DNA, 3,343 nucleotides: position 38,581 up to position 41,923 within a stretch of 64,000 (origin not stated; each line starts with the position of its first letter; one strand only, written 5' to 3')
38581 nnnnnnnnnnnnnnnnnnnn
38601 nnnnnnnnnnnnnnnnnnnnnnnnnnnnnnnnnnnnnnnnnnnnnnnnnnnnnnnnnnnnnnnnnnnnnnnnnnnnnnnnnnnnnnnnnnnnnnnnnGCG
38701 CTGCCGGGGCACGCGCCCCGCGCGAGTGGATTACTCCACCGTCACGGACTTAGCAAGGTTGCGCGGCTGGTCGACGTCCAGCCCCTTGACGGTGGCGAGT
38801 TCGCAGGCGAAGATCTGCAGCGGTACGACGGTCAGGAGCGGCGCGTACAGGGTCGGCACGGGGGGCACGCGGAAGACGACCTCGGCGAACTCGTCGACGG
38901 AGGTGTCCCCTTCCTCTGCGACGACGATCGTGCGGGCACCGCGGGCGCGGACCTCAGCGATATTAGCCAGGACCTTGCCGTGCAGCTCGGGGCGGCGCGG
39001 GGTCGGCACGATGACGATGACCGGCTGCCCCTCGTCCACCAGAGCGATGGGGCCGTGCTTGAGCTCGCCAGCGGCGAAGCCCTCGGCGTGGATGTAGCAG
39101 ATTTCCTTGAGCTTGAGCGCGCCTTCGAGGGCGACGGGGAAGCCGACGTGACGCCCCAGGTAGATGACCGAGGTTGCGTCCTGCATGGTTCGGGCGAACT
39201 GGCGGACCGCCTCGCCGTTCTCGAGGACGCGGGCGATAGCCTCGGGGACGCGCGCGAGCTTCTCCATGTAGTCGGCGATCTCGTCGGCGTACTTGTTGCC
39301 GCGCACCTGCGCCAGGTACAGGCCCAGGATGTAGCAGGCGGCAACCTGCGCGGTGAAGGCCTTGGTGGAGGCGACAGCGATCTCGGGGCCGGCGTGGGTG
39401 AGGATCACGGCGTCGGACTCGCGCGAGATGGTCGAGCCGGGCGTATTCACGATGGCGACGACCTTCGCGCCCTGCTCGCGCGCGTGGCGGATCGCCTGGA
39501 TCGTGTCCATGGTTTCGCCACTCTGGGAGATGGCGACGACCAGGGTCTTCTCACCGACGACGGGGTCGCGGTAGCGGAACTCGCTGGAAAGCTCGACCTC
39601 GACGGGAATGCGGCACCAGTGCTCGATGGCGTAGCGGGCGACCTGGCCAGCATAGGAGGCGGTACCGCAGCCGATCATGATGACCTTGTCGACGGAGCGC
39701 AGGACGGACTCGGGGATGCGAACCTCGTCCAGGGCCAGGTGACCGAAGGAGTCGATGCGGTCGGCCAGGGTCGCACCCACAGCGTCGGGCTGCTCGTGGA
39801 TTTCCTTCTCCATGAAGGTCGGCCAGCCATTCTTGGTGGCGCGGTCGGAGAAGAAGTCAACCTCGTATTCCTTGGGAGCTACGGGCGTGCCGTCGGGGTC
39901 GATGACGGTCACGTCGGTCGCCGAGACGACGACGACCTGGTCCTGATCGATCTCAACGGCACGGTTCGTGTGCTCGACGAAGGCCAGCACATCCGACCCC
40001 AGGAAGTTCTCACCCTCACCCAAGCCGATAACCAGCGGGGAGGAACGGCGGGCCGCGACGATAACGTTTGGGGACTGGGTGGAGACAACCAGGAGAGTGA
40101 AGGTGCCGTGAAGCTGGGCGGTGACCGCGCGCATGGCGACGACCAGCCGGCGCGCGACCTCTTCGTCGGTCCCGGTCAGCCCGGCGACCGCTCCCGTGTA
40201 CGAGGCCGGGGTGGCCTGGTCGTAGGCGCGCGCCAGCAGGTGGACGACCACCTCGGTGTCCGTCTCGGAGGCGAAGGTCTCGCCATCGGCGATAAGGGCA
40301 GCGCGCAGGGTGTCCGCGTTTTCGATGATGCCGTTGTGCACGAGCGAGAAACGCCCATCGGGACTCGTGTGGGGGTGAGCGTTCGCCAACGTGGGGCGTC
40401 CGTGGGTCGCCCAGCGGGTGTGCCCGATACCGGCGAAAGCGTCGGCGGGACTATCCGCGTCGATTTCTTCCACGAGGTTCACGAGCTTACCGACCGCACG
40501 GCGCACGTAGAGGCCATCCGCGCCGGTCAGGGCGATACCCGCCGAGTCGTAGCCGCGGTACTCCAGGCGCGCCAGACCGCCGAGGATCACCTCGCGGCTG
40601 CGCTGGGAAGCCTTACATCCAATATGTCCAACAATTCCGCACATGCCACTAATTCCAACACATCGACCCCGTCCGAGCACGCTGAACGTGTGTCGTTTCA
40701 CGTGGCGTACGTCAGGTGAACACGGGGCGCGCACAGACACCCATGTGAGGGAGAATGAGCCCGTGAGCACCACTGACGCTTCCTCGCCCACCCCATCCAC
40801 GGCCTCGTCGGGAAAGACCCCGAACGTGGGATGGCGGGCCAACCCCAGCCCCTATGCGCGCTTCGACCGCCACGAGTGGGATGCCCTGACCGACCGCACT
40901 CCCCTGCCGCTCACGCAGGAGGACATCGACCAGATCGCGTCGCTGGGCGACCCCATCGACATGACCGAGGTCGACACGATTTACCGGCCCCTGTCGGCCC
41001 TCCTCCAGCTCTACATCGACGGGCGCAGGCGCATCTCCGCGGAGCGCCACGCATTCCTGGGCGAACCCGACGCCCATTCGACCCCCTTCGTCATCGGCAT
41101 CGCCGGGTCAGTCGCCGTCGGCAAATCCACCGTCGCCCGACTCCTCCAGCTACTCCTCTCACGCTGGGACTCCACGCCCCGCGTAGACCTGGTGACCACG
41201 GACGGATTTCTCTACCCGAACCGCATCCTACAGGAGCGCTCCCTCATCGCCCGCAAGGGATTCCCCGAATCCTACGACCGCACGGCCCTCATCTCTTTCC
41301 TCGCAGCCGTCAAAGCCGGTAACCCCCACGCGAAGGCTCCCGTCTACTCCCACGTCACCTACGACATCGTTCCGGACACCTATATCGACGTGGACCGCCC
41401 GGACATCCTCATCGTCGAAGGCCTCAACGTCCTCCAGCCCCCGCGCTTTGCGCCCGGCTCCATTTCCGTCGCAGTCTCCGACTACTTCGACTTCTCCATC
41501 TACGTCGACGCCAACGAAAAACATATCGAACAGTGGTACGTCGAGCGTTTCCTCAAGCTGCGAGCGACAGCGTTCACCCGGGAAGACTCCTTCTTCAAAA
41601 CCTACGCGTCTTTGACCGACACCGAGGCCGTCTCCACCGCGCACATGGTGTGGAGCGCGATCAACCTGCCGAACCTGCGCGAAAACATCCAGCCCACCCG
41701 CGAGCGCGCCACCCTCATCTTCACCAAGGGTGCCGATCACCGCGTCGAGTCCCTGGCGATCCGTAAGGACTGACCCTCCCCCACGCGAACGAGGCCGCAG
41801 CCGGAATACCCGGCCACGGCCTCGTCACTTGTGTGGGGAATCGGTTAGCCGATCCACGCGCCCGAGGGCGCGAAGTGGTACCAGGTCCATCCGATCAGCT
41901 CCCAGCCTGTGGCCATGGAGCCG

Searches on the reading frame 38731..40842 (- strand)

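Call 57: search_protein_families(library=pfam, proteins=[window:38731-40842:-], max_evalue=0.00001)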
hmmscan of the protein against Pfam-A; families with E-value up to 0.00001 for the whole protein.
window:38731-40842:- (703 aa): 3 families
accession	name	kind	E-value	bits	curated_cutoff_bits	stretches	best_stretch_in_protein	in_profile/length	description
PF01380.27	SIS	-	1.1e-54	184.2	25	2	381-506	2-128/131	SIS domain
PF13522.11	GATase_6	-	6.1e-18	65.5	27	1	137-220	12-93/130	Glutamine amidotransferase domain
PF13537.11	GATase_7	-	2.9e-12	47.1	25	1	154-218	12-77/123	Glutamine amidotransferase domain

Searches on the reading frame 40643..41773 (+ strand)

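Call 57: search_protein_families(library=pfam, proteins=[window:40643-41773:+], max_evalue=0.00001)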
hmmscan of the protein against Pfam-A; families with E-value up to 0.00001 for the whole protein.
window:40643-41773:+ (376 aa): 1 family
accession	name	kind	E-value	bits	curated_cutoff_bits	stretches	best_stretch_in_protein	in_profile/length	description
PF00485.24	PRK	-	6.1e-10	39.7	22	1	150-292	1-139/196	Phosphoribulokinase / Uridine kinase family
